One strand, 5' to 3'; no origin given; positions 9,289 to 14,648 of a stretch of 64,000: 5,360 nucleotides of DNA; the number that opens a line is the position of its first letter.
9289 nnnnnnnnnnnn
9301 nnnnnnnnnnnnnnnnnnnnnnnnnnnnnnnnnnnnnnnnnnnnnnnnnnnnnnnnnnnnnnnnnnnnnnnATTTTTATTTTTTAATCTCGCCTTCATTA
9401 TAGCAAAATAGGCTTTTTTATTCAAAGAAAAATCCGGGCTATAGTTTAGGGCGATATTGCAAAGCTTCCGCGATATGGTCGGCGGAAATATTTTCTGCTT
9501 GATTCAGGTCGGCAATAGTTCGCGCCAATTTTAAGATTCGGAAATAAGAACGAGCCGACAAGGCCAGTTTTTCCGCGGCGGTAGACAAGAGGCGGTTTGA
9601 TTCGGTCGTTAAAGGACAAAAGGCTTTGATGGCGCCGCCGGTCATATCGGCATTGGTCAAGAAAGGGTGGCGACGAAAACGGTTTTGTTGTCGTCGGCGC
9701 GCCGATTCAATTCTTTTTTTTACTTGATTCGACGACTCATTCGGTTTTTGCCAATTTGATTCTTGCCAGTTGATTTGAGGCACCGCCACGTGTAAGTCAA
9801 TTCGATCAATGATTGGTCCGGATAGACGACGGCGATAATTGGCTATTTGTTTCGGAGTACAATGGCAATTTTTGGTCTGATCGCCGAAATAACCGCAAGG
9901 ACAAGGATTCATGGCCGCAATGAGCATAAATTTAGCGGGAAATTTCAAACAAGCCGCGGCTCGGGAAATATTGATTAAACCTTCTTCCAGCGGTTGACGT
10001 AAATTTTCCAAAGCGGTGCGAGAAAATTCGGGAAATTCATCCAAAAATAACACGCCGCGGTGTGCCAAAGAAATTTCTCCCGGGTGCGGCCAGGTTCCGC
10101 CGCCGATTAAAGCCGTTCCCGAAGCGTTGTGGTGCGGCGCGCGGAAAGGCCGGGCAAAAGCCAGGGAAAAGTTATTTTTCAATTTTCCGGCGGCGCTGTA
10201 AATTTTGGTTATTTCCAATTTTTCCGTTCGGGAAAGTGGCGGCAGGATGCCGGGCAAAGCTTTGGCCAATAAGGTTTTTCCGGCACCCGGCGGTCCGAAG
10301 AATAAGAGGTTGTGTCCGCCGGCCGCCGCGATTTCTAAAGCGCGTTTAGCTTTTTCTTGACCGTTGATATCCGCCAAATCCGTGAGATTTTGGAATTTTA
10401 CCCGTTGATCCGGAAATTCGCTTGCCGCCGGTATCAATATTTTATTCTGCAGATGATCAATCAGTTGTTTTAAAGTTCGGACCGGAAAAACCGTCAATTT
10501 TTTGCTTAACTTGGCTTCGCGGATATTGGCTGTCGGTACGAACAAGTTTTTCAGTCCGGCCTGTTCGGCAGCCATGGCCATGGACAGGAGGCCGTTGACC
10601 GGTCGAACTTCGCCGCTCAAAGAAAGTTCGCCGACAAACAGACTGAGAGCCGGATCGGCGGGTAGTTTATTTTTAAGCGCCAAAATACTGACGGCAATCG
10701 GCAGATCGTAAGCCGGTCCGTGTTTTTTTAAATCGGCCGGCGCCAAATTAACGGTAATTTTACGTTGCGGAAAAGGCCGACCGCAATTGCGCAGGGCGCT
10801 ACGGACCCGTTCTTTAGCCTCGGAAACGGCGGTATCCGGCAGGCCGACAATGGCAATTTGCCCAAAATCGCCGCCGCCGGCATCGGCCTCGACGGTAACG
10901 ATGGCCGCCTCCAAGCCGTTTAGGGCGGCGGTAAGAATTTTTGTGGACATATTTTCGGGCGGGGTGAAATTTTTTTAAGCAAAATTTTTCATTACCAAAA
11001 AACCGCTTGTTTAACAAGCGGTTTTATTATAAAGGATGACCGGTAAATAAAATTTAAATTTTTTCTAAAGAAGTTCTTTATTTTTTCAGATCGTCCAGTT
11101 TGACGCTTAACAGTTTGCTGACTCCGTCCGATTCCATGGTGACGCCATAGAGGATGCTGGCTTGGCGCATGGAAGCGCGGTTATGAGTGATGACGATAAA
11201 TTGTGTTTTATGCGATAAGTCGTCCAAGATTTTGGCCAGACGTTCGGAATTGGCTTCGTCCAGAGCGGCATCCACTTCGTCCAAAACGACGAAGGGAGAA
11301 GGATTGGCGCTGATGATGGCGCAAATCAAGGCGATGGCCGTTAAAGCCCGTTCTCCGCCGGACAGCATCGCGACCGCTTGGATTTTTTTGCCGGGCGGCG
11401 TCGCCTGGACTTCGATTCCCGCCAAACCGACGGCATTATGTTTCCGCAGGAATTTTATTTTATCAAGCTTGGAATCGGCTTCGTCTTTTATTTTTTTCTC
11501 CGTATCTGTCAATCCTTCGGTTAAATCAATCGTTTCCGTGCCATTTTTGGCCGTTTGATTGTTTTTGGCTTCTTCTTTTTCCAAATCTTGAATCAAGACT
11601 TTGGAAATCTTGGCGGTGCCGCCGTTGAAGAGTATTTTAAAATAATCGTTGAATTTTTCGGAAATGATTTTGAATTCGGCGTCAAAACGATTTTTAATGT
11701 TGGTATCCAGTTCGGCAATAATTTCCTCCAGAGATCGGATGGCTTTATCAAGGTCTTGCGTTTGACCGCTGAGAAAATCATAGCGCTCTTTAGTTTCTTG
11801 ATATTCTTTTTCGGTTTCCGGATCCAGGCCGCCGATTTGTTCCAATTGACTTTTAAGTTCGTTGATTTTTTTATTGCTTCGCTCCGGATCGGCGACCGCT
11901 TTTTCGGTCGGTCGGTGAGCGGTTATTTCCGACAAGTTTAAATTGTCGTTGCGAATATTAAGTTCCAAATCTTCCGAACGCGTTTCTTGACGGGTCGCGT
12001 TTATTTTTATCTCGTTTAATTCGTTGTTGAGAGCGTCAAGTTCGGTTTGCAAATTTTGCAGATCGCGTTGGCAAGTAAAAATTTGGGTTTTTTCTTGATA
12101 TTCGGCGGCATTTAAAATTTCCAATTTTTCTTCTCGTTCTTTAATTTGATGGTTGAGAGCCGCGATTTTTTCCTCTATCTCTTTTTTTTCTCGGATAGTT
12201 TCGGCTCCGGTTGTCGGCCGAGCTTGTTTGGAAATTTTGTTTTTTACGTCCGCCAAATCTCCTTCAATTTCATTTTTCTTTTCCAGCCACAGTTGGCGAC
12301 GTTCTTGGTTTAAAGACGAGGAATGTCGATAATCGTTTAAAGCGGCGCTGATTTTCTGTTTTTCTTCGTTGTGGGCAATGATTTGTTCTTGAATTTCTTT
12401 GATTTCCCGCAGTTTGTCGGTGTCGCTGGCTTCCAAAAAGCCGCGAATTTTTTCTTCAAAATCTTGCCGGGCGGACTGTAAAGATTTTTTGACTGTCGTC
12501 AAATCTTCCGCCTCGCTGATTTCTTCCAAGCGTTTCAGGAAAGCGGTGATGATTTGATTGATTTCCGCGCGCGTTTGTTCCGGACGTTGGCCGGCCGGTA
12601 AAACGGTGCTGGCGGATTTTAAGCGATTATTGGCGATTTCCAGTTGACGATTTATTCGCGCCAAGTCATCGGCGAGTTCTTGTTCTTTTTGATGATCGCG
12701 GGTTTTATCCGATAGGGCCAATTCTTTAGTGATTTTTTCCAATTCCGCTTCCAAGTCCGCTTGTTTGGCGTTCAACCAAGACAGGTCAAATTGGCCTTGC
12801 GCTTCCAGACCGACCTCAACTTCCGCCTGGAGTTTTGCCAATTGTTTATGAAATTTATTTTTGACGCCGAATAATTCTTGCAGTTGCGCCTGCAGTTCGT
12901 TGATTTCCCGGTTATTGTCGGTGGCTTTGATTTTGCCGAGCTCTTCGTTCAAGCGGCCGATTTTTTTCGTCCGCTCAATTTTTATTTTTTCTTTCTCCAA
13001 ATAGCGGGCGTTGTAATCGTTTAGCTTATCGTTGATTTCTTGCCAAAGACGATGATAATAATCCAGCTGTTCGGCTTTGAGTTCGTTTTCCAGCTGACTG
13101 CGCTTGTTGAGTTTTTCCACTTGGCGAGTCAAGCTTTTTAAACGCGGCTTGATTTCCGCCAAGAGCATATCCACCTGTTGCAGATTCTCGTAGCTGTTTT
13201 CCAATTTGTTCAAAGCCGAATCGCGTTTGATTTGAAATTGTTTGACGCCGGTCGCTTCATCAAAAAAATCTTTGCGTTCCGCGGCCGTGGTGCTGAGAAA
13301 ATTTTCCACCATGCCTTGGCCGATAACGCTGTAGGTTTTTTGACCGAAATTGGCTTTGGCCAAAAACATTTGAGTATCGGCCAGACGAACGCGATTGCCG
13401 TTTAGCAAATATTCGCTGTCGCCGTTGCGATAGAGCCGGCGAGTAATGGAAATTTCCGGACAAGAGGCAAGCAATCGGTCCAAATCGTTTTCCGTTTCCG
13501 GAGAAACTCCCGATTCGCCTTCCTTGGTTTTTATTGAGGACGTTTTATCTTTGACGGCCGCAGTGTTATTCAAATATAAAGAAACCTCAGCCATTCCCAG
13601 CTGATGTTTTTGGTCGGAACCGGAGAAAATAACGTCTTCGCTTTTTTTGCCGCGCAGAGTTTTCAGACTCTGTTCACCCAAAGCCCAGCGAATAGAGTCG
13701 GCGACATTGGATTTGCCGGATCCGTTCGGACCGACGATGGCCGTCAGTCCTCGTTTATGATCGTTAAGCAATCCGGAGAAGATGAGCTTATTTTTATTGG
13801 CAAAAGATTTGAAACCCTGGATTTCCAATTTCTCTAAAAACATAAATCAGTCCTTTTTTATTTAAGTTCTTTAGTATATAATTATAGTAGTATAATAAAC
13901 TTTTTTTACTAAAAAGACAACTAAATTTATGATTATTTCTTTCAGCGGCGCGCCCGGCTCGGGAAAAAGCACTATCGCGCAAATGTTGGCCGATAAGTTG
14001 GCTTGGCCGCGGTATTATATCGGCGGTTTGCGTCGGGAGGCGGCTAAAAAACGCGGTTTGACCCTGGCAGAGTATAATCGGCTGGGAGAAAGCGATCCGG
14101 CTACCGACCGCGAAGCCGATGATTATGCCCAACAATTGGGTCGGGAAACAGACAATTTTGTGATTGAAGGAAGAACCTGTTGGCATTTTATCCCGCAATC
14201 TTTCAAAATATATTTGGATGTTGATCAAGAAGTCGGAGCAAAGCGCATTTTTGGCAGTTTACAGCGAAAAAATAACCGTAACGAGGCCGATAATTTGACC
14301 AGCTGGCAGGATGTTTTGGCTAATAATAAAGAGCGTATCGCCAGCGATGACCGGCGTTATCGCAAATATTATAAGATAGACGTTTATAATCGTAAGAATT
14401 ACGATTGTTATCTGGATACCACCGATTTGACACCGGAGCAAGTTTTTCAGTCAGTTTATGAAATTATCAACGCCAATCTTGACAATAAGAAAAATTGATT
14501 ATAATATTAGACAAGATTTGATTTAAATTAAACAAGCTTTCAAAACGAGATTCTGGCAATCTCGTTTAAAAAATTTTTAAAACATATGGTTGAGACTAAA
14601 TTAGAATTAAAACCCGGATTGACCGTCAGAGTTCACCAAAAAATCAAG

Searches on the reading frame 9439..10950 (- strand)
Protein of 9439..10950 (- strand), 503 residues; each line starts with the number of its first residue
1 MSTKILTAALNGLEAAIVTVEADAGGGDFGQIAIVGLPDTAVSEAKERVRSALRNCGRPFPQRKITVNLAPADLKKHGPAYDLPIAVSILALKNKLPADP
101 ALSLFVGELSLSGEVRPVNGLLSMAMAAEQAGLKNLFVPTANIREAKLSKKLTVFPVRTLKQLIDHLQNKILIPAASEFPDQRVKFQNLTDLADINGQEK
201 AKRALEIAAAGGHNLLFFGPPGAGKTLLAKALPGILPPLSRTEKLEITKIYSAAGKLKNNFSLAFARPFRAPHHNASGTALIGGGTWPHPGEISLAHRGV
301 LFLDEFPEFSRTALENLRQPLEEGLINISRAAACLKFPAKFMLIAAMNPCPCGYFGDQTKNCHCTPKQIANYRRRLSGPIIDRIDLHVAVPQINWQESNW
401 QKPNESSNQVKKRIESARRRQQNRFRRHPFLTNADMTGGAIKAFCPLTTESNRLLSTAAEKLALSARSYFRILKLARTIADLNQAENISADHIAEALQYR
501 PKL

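Call 18: search_protein_families(library=pfam, proteins=[window:9439-10950:-], max_evalue=0.001)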
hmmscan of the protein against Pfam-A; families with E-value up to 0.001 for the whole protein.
window:9439-10950:- (503 aa): 9 families
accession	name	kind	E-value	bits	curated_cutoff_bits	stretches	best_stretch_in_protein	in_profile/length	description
PF01078.27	Mg_chelatase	-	6.1e-94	313.6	20.3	1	191-396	1-205/207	Magnesium chelatase, subunit ChlI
PF13541.12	ChlI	-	8.3e-42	142.3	27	1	20-142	1-121/121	Subunit ChlI of Mg-chelatase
PF13335.12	Mg_chelatase_C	-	1.6e-31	109.2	26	1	405-500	2-94/94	Magnesium chelatase, subunit ChlI C-terminal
PF05362.19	Lon_C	-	4.7e-09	36.5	21.1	1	47-166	75-201/205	Lon protease (S16) C-terminal proteolytic domain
PF00493.29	MCM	-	5.1e-08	32.7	23.3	1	290-358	114-181/224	MCM P-loop domain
PF07728.20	AAA_5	-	3.3e-06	27.6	22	1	214-351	1-125/139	AAA domain (dynein-related subfamily)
PF00004.35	AAA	-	0.00011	23.1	21.2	1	215-309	1-69/131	ATPase family associated with various cellular activities (AAA)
PF00158.32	Sigma54_activat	-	0.00034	20.8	20.2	0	289-348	85-142/168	Sigma-54 interaction domain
PF13401.12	AAA_22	-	0.0009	20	27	0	214-322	7-109/130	AAA domain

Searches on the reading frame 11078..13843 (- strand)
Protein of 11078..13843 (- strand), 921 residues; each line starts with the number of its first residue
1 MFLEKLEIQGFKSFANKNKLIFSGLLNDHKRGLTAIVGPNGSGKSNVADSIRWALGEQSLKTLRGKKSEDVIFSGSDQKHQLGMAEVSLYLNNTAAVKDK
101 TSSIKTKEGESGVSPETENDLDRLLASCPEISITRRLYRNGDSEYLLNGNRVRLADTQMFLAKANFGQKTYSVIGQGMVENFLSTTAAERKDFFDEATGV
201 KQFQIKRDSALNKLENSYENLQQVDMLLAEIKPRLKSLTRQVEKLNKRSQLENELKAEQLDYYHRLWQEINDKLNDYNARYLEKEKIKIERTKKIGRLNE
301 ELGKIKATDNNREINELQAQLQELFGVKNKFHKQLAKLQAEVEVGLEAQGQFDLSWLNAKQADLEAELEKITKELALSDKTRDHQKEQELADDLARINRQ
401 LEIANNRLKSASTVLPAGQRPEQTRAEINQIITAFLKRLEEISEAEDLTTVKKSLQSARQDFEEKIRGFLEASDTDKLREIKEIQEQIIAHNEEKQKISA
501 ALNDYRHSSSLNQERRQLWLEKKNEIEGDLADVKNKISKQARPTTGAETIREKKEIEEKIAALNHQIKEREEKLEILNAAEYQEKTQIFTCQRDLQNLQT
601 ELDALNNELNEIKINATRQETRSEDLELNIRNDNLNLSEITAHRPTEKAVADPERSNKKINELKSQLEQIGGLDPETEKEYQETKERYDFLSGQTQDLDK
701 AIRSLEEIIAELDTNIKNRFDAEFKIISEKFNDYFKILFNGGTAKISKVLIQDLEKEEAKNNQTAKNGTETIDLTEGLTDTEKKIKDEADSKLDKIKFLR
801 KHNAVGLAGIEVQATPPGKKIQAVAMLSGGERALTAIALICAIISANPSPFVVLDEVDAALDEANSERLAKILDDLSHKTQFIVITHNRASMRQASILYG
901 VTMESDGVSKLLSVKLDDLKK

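Call 18: search_protein_families(library=pfam, proteins=[window:11078-13843:-], max_evalue=0.001)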
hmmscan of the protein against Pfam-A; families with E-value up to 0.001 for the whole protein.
window:11078-13843:- (921 aa): 3 families
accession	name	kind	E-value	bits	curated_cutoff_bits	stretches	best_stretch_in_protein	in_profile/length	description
PF02463.25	SMC_N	-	8.2e-52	176.2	40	1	2-909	1-219/220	RecF/RecN/SMC N terminal domain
PF13304.12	AAA_21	-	5.5e-13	50.1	27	2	708-888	132-299/304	AAA domain, putative AbiEii toxin, Type IV TA system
PF13476.12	AAA_23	-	4.4e-11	44.2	27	1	5-323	1-195/201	AAA domain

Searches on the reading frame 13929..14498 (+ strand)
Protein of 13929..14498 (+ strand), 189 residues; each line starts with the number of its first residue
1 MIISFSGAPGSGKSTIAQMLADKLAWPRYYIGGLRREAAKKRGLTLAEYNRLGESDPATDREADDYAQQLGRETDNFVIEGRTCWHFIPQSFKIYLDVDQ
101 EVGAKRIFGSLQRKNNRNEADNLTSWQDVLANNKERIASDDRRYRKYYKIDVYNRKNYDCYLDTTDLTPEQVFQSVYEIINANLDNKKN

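Call 18: search_protein_families(library=pfam, proteins=[window:13929-14498:+], max_evalue=0.001)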
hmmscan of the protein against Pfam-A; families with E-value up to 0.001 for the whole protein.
window:13929-14498:+ (189 aa): 7 families
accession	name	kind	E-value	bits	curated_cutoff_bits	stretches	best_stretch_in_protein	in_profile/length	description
PF13189.12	Cytidylate_kin2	-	1.4e-11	45.4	28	1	2-165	1-175/176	Cytidylate kinase-like family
PF13238.12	AAA_18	-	1.6e-11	45.2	29.4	1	4-117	2-118/128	AAA domain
PF13207.12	AAA_17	-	1.3e-10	42.1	27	1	7-108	2-120/136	AAA domain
PF02224.24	Cytidylate_kin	-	1.1e-09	38.8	26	1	68-181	107-210/211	Cytidylate kinase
PF01202.28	SKI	-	0.00047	20.8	22.1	0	9-27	1-19/159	Shikimate kinase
PF00406.28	ADK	-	0.00078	20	26.8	0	6-41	2-37/151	Adenylate kinase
PF13521.12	AAA_28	-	0.00082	20.1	27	0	3-26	2-25/164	AAA domain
